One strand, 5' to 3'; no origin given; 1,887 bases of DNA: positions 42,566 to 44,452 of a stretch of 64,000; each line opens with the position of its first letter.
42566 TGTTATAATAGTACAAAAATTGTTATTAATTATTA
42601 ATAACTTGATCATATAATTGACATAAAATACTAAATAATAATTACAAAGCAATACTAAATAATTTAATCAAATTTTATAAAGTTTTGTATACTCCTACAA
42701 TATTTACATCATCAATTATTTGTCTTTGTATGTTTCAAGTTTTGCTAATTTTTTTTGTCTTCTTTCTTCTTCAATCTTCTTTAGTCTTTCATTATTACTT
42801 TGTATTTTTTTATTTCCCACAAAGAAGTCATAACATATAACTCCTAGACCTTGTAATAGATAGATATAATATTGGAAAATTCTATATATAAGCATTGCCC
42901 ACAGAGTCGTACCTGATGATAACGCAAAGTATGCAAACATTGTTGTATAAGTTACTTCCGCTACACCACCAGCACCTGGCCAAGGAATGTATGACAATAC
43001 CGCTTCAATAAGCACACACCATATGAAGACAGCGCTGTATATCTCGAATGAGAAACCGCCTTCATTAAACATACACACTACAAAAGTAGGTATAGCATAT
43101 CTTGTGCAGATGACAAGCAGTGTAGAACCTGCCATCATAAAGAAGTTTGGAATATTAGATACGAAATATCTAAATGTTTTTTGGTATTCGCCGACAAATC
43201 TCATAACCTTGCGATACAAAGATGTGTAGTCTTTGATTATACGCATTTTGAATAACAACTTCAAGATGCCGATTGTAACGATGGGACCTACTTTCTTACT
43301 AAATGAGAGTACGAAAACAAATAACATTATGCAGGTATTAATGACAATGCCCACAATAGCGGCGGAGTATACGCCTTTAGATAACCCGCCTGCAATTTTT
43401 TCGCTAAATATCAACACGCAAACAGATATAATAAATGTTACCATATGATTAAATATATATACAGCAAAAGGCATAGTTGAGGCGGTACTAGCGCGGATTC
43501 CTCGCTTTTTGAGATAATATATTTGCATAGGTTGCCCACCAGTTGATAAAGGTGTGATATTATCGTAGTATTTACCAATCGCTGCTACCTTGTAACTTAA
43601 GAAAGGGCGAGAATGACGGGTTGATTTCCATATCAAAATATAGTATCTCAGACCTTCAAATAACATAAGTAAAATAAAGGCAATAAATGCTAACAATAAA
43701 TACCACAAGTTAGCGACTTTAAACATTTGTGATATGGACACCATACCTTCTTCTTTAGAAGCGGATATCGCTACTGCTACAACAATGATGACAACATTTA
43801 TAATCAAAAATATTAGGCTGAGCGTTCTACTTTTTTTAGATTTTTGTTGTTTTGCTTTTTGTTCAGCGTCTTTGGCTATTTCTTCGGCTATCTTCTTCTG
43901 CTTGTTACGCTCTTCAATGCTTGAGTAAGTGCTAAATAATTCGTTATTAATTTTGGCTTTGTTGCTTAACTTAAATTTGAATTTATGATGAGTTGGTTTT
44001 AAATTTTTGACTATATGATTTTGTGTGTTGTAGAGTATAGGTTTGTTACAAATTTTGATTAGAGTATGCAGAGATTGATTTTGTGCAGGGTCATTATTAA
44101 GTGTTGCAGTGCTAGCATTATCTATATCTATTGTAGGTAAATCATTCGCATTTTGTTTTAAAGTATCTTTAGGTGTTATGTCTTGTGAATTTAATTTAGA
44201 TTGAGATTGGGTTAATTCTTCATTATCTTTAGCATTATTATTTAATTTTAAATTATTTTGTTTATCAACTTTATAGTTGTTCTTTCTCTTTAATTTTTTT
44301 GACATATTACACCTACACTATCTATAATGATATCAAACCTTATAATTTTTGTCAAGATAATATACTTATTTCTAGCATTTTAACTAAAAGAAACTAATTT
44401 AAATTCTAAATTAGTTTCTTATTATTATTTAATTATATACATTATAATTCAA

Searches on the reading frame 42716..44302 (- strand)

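Call 23: search_protein_families(library=ncbifam, proteins=[window:42716-44302:-])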
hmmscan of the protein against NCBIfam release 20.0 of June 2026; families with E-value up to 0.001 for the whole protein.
window:42716-44302:- (528 aa): 2 families
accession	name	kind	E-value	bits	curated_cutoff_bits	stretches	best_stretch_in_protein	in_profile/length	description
TIGR00374.1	TIGR00374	subfamily_domain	1.7e-19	70.4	43.2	1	167-491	2-310/323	flippase-like domain-containing protein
NF053789.1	GlcN_PG_flip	equivalog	1.2e-07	31.3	320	1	164-489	5-314/327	glucosaminyl phosphatidylglycerol flippase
